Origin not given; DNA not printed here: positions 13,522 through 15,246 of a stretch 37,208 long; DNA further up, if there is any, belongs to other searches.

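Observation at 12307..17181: Candidate non-canonical lipid-linked pentofuranose (DPA-like) donor pathway: Rv3806c-type UbiA followed by a GMC flavoprotein and two extended SDRs instead of DprE1/DprE2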

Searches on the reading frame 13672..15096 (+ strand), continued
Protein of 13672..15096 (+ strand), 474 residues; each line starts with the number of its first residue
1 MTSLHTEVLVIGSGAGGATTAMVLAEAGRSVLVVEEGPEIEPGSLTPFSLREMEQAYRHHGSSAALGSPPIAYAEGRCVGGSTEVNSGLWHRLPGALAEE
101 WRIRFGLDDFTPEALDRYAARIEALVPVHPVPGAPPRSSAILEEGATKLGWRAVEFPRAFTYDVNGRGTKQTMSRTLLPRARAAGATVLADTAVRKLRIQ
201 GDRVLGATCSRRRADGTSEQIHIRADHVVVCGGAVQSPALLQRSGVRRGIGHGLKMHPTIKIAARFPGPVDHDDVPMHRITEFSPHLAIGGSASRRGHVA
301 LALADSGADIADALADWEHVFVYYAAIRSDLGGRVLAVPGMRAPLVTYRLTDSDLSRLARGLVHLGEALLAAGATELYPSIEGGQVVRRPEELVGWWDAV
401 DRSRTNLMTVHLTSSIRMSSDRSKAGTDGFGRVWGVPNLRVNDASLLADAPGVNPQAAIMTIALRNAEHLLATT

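Call 63: search_protein_families(library=pfam, proteins=[P0248, P0249, P0366, P0262, P0309, P0380, P0389], max_evalue=0.01)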
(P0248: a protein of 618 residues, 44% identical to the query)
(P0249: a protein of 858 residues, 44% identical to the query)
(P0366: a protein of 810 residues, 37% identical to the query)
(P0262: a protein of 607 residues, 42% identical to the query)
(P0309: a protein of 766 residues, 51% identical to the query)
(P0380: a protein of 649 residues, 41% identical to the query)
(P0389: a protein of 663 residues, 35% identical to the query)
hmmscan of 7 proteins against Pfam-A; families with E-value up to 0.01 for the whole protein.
P0248 (618 aa): 10 families
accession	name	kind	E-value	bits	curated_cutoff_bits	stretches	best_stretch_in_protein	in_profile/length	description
PF00732.25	GMC_oxred_N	-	1.5e-31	110.3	23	1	199-400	4-217/218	GMC oxidoreductase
PF05199.19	GMC_oxred_C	-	3.5e-20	73.4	24.6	1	487-607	19-139/139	GMC oxidoreductase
PF07992.20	Pyr_redox_2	-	3.3e-10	40.3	26.1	1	150-196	2-48/291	Pyridine nucleotide-disulphide oxidoreductase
PF01266.30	DAO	-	1.7e-08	34.8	27.9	1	151-183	2-34/353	FAD dependent oxidoreductase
PF01494.25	FAD_binding_3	-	8.5e-08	32.2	22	1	149-178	2-31/349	FAD binding domain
PF00890.30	FAD_binding_2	-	8.4e-07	29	20.4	1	151-181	2-32/414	FAD binding domain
PF13450.12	NAD_binding_8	-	7.9e-06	26.5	21.9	1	153-181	1-29/68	NAD(P)-binding Rossmann-like domain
PF12831.13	FAD_oxidored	-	2.3e-05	24.3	27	1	150-183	1-34/416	FAD dependent oxidoreductase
PF00070.33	Pyr_redox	-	0.0008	20.3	22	1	151-212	2-62/82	Pyridine nucleotide-disulphide oxidoreductase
PF03486.20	HI0933_like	-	0.0014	18.6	50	1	150-180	2-32/244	HI0933-like protein Rossmann domain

P0249 (858 aa): 16 families
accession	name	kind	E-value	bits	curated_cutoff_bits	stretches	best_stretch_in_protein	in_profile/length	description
PF00732.25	GMC_oxred_N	-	3.7e-32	112.3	23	1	67-273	2-217/218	GMC oxidoreductase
PF01370.27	Epimerase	-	9.2e-32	110.8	20.9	1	512-742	1-227/240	NAD dependent epimerase/dehydratase family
PF01073.25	3Beta_HSD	-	1.7e-23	83.5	22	1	513-765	1-262/280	3-beta hydroxysteroid dehydrogenase/isomerase family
PF16363.11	GDP_Man_Dehyd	-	7.8e-23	81.9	27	1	513-846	1-331/332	GDP-mannose 4,6 dehydratase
PF05199.19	GMC_oxred_C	-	3.9e-19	70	24.6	1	363-482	21-139/139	GMC oxidoreductase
PF00890.30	FAD_binding_2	-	7.2e-12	45.6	20.4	2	21-58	2-38/414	FAD binding domain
PF07993.18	NAD_binding_4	-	1.7e-11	44.2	20.1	1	514-699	1-213/258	Male sterility protein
PF13460.12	NAD_binding_10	-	1.2e-09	38.8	27.2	1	561-696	32-149/184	NAD(P)H-binding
PF04321.23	RmlD_sub_bind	-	1.9e-09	37.5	27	1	512-707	3-165/287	RmlD substrate binding domain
PF01266.30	DAO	-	1.7e-07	31.5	27.9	1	21-310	2-271/353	FAD dependent oxidoreductase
PF07992.20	Pyr_redox_2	-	1.9e-06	28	26.1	1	20-54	2-31/291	Pyridine nucleotide-disulphide oxidoreductase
PF02719.21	Polysacc_synt_2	-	3e-06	27.1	20.2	1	512-678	1-153/293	Polysaccharide biosynthesis protein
PF13450.12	NAD_binding_8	-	8.9e-06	26.3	21.9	1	23-52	1-30/68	NAD(P)-binding Rossmann-like domain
PF01494.25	FAD_binding_3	-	7.9e-05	22.5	22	1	18-74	1-57/349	FAD binding domain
PF05368.20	NmrA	-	0.00038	20.6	27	1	512-633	5-103/298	NmrA-like family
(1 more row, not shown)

P0366 (810 aa): 17 families
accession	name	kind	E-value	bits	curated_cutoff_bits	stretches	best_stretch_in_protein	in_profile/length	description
PF00732.25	GMC_oxred_N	-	1e-44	153.4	23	1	64-275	3-217/218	GMC oxidoreductase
PF01370.27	Epimerase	-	3.2e-22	79.5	20.9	1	516-720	1-240/240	NAD dependent epimerase/dehydratase family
PF05199.19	GMC_oxred_C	-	3.1e-18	67.1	24.6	1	365-483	21-138/139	GMC oxidoreductase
PF13460.12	NAD_binding_10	-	4.8e-18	66.1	27.2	1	520-658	1-144/184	NAD(P)H-binding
PF01073.25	3Beta_HSD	-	5.7e-16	58.8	22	1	518-643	2-134/280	3-beta hydroxysteroid dehydrogenase/isomerase family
PF05368.20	NmrA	-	5.9e-13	49.5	27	1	515-713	4-208/298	NmrA-like family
PF04321.23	RmlD_sub_bind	-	1e-11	44.9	27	1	516-742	3-235/287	RmlD substrate binding domain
PF01266.30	DAO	-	5.4e-09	36.5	27.9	1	16-366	1-320/353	FAD dependent oxidoreductase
PF00890.30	FAD_binding_2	-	1.2e-08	35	20.4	1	16-50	1-38/414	FAD binding domain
PF16363.11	GDP_Man_Dehyd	-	4.3e-06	26.9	27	1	517-740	1-268/332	GDP-mannose 4,6 dehydratase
PF13450.12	NAD_binding_8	-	1.7e-05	25.4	21.9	1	19-55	1-41/68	NAD(P)-binding Rossmann-like domain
PF02719.21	Polysacc_synt_2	-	1.8e-05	24.5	20.2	1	562-648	61-152/293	Polysaccharide biosynthesis protein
PF07992.20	Pyr_redox_2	-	0.00027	20.9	26.1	1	16-49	2-35/291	Pyridine nucleotide-disulphide oxidoreductase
PF01494.25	FAD_binding_3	-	0.00031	20.5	22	1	15-45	2-32/349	FAD binding domain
PF00070.33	Pyr_redox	-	0.00039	21.3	22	1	17-76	2-60/82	Pyridine nucleotide-disulphide oxidoreductase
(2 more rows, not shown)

P0262 (607 aa): 7 families
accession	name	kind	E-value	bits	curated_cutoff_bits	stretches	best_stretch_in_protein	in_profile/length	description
PF00732.25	GMC_oxred_N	-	1.1e-31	110.7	23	1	193-399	5-217/218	GMC oxidoreductase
PF05199.19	GMC_oxred_C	-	4.2e-18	66.7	24.6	1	489-597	22-139/139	GMC oxidoreductase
PF13450.12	NAD_binding_8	-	6.1e-07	30.1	21.9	1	146-193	1-47/68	NAD(P)-binding Rossmann-like domain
PF07992.20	Pyr_redox_2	-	1.6e-06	28.3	26.1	1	144-175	3-34/291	Pyridine nucleotide-disulphide oxidoreductase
PF00890.30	FAD_binding_2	-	3.7e-06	26.8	20.4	1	146-176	4-34/414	FAD binding domain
PF01494.25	FAD_binding_3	-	1.3e-05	25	22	1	143-205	3-65/349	FAD binding domain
PF01266.30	DAO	-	6e-05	23.2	27.9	1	144-375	2-204/353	FAD dependent oxidoreductase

P0309 (766 aa): 16 families
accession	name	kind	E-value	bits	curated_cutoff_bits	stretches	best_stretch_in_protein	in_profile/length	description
PF00732.25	GMC_oxred_N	-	7.4e-33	114.6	23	1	57-258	1-217/218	GMC oxidoreductase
PF01370.27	Epimerase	-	3.2e-32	112.3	20.9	1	491-708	2-224/240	NAD dependent epimerase/dehydratase family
PF01073.25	3Beta_HSD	-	1.2e-23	84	22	1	491-740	1-268/280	3-beta hydroxysteroid dehydrogenase/isomerase family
PF13460.12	NAD_binding_10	-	1.9e-15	57.6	27.2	1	494-663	1-147/184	NAD(P)H-binding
PF16363.11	GDP_Man_Dehyd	-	2.5e-13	50.6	27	1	491-707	1-235/332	GDP-mannose 4,6 dehydratase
PF04321.23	RmlD_sub_bind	-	2.7e-13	50.1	27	1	491-679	4-168/287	RmlD substrate binding domain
PF07993.18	NAD_binding_4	-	8e-13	48.6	20.1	1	492-701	1-254/258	Male sterility protein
PF01266.30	DAO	-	2.6e-09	37.5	27.9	1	11-315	1-283/353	FAD dependent oxidoreductase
PF00890.30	FAD_binding_2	-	3.4e-07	30.3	20.4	1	11-45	1-35/414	FAD binding domain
PF13450.12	NAD_binding_8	-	6e-05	23.7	21.9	1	14-42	1-29/68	NAD(P)-binding Rossmann-like domain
PF07992.20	Pyr_redox_2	-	0.00011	22.2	26.1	1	11-44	2-36/291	Pyridine nucleotide-disulphide oxidoreductase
PF01494.25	FAD_binding_3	-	0.0012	18.6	22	1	10-39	2-31/349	FAD binding domain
PF05368.20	NmrA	-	0.0028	17.7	27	1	489-606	4-106/298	NmrA-like family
PF12831.13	FAD_oxidored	-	0.0031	17.3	27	0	11-42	1-32/416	FAD dependent oxidoreductase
PF02719.21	Polysacc_synt_2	-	0.0032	17.2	20.2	1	492-607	3-128/293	Polysaccharide biosynthesis protein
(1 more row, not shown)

P0380 (649 aa): 11 families
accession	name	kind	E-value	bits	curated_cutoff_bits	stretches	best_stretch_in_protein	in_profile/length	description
PF00732.25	GMC_oxred_N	-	6.4e-22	78.9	23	1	4-147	66-217/218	GMC oxidoreductase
PF05199.19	GMC_oxred_C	-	6.6e-18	66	24.6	1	238-356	22-139/139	GMC oxidoreductase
PF01370.27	Epimerase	-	2.5e-15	57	20.9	1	385-536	1-143/240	NAD dependent epimerase/dehydratase family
PF01073.25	3Beta_HSD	-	1.2e-09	38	22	1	441-531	48-140/280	3-beta hydroxysteroid dehydrogenase/isomerase family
PF13460.12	NAD_binding_10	-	1.4e-07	32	27.2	1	440-510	41-99/184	NAD(P)H-binding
PF02719.21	Polysacc_synt_2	-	3.5e-06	26.9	20.2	1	385-509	1-128/293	Polysaccharide biosynthesis protein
PF16363.11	GDP_Man_Dehyd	-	6.3e-06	26.3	27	1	386-536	1-154/332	GDP-mannose 4,6 dehydratase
PF05368.20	NmrA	-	2.6e-05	24.4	27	1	384-505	4-103/298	NmrA-like family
PF07993.18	NAD_binding_4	-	4.7e-05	23.1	20.1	1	464-518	91-145/258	Male sterility protein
PF04321.23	RmlD_sub_bind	-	0.0031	17.1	27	1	384-536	2-126/287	RmlD substrate binding domain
PF00890.30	FAD_binding_2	-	0.0097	15.6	20.4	0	56-132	137-214/414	FAD binding domain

P0389 (663 aa): 9 families
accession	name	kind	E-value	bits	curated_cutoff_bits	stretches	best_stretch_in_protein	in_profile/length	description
PF00732.25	GMC_oxred_N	-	6.6e-47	160.5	23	1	222-438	3-217/218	GMC oxidoreductase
PF05199.19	GMC_oxred_C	-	1.1e-22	81.6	24.6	1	530-645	24-138/139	GMC oxidoreductase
PF13450.12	NAD_binding_8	-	6.6e-06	26.8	21.9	1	177-206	1-30/68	NAD(P)-binding Rossmann-like domain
PF00890.30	FAD_binding_2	-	6.3e-05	22.8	20.4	1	174-208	1-35/414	FAD binding domain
PF07992.20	Pyr_redox_2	-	0.00018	21.5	26.1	1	174-211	2-39/291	Pyridine nucleotide-disulphide oxidoreductase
PF01266.30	DAO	-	0.00042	20.4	27.9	1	174-205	1-32/353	FAD dependent oxidoreductase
PF09370.16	PEP_hydrolase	-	0.0016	18.2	33.8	1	171-219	10-58/267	Phosphoenolpyruvate hydrolase-like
PF02558.23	ApbA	-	0.005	16.9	22.2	1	175-207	1-33/150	Ketopantoate reductase PanE/ApbA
PF01494.25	FAD_binding_3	-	0.0053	16.5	22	1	173-203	2-32/349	FAD binding domain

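Call 66: find_homologous_proteins(query=A3)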
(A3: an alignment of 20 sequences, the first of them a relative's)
Query A3 (20 sequences) (487 aa, profile of the alignment): 3210 proteins with E <= 0.001 among 8000 candidates; the best 120 are listed.
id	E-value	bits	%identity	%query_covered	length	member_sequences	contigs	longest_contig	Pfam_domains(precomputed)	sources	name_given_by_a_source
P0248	1.6e-223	761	48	95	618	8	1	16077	PF01266.31,PF13450.13,PF00890.31,PF07992.21,PF05199.20,PF00732.26,PF01494.26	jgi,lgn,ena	-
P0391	2.0e-214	731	47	96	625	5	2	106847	PF01266.31,PF07992.21,PF05199.20,PF00732.26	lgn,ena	-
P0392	8.3e-214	729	48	97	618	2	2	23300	PF01266.31,PF13450.13,PF07992.21,PF05199.20,PF00732.26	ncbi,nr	ncbi:MAG: GMC family oxidoreductase [Verrucomicrobiae bacterium]|nr:GMC family oxidoreductase [Verru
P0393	1.4e-213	729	45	96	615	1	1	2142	PF01266.31,PF13450.13,PF07992.21,PF05199.20,PF00732.26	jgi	jgi:choline dehydrogenase-like flavoprotein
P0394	3.0e-213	727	46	97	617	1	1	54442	PF01266.31,PF07992.21,PF05199.20,PF00732.26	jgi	jgi:choline dehydrogenase-like flavoprotein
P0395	3.8e-213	727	44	97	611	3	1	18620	PF01266.31,PF07992.21,PF05199.20,PF00732.26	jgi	jgi:choline dehydrogenase-like flavoprotein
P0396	3.8e-213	727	50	97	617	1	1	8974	PF01266.31,PF05199.20,PF00732.26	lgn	-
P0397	4.2e-213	727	47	97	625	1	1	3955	PF01266.31,PF13450.13,PF07992.21,PF05199.20,PF00732.26,PF01494.26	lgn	-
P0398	6.1e-213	726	48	97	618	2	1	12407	PF01266.31,PF13450.13,PF07992.21,PF05199.20,PF00732.26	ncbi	-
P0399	7.6e-213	726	48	97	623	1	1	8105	PF01266.31,PF13450.13,PF05199.20,PF00732.26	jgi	jgi:choline dehydrogenase-like flavoprotein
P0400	1.1e-212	726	49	96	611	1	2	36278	PF01266.31,PF13450.13,PF07992.21,PF05199.20,PF00732.26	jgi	jgi:glycine/D-amino acid oxidase-like deaminating enzyme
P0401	1.1e-212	726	46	97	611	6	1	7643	PF01266.31,PF07992.21,PF05199.20,PF00732.26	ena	-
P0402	1.2e-212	726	45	97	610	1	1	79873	PF01266.31,PF07992.21,PF05199.20,PF00732.26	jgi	jgi:choline dehydrogenase-like flavoprotein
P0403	1.4e-212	725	48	96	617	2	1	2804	PF01266.31,PF13450.13,PF07992.21,PF05199.20,PF00732.26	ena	-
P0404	1.6e-212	725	46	97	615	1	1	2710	PF01266.31,PF13450.13,PF05199.20,PF00732.26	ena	-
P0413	5.1e-212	723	43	96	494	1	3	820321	PF01266.31,PF13450.13,PF00890.31,PF07992.21,PF05199.20,PF00732.26,PF01494.26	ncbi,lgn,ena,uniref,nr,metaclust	ncbi:GMC family oxidoreductase [Lyngbya sp. PCC 8106]|uniref:GMC family oxidoreductase n=1 Tax=Lyngb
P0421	1.3e-211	722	48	97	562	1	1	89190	PF01266.31,PF13450.13,PF07992.21,PF05199.20,PF00732.26,PF01494.26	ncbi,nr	ncbi:MAG: GMC family oxidoreductase [Opitutus sp.]|nr:GMC family oxidoreductase [Opitutus sp.]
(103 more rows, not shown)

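Call 67: find_encoding_contigs(protein=P0413, flank=10000, max_places=1)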
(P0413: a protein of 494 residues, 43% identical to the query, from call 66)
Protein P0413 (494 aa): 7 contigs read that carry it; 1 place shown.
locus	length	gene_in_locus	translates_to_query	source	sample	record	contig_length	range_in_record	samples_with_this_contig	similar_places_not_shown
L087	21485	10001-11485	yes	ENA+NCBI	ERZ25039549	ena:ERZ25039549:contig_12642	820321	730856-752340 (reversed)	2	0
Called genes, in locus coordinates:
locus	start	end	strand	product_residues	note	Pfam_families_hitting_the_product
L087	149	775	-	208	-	-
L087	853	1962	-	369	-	PF00070:Pyr_redox (faint), PF00890:FAD_binding_2 (faint), PF01266:DAO, PF01494:FAD_binding_3 (faint), PF07992:Pyr_redox_2 (faint)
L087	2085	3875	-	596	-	-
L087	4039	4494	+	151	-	-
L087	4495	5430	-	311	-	PF00582:Usp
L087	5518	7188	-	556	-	PF02028:BCCT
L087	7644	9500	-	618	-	-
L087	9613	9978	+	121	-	-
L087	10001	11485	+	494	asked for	PF00890:FAD_binding_2 (faint), PF01266:DAO (weak), PF01494:FAD_binding_3 (faint), PF07992:Pyr_redox_2 (faint), PF13450:NAD_binding_8 (weak), PF00732:GMC_oxred_N, PF05199:GMC_oxred_C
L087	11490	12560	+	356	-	PF01073:3Beta_HSD, PF01370:Epimerase, PF02719:Polysacc_synt_2, PF04321:RmlD_sub_bind, PF07993:NAD_binding_4, PF16363:GDP_Man_Dehyd, PF13460:NAD_binding_10 (weak)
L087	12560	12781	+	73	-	-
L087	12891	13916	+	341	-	PF01073:3Beta_HSD, PF01370:Epimerase, PF02719:Polysacc_synt_2 (weak), PF04321:RmlD_sub_bind, PF13460:NAD_binding_10 (weak), PF16363:GDP_Man_Dehyd, PF07993:NAD_binding_4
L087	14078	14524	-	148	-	PF08719:NADAR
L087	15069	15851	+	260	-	PF04278:Tic22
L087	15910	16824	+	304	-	PF05175:MTS, PF13847:Methyltransf_31, PF01170:UPF0020 (weak), PF13649:Methyltransf_25 (weak)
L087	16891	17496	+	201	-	PF01300:Sua5_yciO_yrdC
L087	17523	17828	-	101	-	-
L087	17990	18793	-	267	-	PF01385:OrfB_IS605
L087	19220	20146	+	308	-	PF00512:HisKA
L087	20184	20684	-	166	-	PF13673:Acetyltransf_10, PF00583:Acetyltransf_1, PF13508:Acetyltransf_7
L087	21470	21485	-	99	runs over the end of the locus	PF01016:Ribosomal_L27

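Call 68: find_encoding_contigs(protein=P0421, flank=10000, max_places=1)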
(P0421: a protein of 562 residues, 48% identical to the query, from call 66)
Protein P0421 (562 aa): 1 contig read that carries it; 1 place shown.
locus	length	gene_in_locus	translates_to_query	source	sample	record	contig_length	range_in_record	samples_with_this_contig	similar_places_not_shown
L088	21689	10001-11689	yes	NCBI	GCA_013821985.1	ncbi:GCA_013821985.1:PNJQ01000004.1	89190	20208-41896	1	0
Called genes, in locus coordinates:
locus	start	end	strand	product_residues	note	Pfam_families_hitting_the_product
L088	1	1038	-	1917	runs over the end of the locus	PF08447:PAS_3, PF08447:PAS_3, PF01590:GAF, PF01590:GAF, PF13185:GAF_2, PF00989:PAS, PF08447:PAS_3, PF00989:PAS, +12 more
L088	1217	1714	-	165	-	PF01584:CheW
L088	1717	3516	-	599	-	PF12729:4HB_MCP_1 (weak), PF00015:MCPsignal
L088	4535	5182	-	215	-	PF00072:Response_reg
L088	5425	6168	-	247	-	PF05239:PRC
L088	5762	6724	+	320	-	PF00072:Response_reg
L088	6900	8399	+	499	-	-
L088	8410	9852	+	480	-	PF01040:UbiA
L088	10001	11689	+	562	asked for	PF07992:Pyr_redox_2 (faint), PF01266:DAO (faint), PF01494:FAD_binding_3 (weak), PF13450:NAD_binding_8 (faint), PF00732:GMC_oxred_N, PF05199:GMC_oxred_C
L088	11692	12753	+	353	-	PF01073:3Beta_HSD, PF01370:Epimerase, PF02719:Polysacc_synt_2, PF04321:RmlD_sub_bind, PF07993:NAD_binding_4, PF13460:NAD_binding_10, PF16363:GDP_Man_Dehyd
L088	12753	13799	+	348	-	PF01073:3Beta_HSD, PF01370:Epimerase, PF04321:RmlD_sub_bind, PF16363:GDP_Man_Dehyd, PF07993:NAD_binding_4, PF13460:NAD_binding_10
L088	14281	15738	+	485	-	PF01266:DAO, PF16901:DAO_C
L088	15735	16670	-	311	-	PF03781:FGE-sulfatase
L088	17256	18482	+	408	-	PF04055:Radical_SAM, PF13186:SPASM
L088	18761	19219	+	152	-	-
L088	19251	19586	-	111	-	PF13442:Cytochrome_CBB3, PF00034:Cytochrom_C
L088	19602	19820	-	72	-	-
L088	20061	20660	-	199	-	PF12804:NTP_transf_3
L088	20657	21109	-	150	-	PF03473:MOSC (weak)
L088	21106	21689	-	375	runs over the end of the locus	PF02391:MoaE, PF00899:ThiF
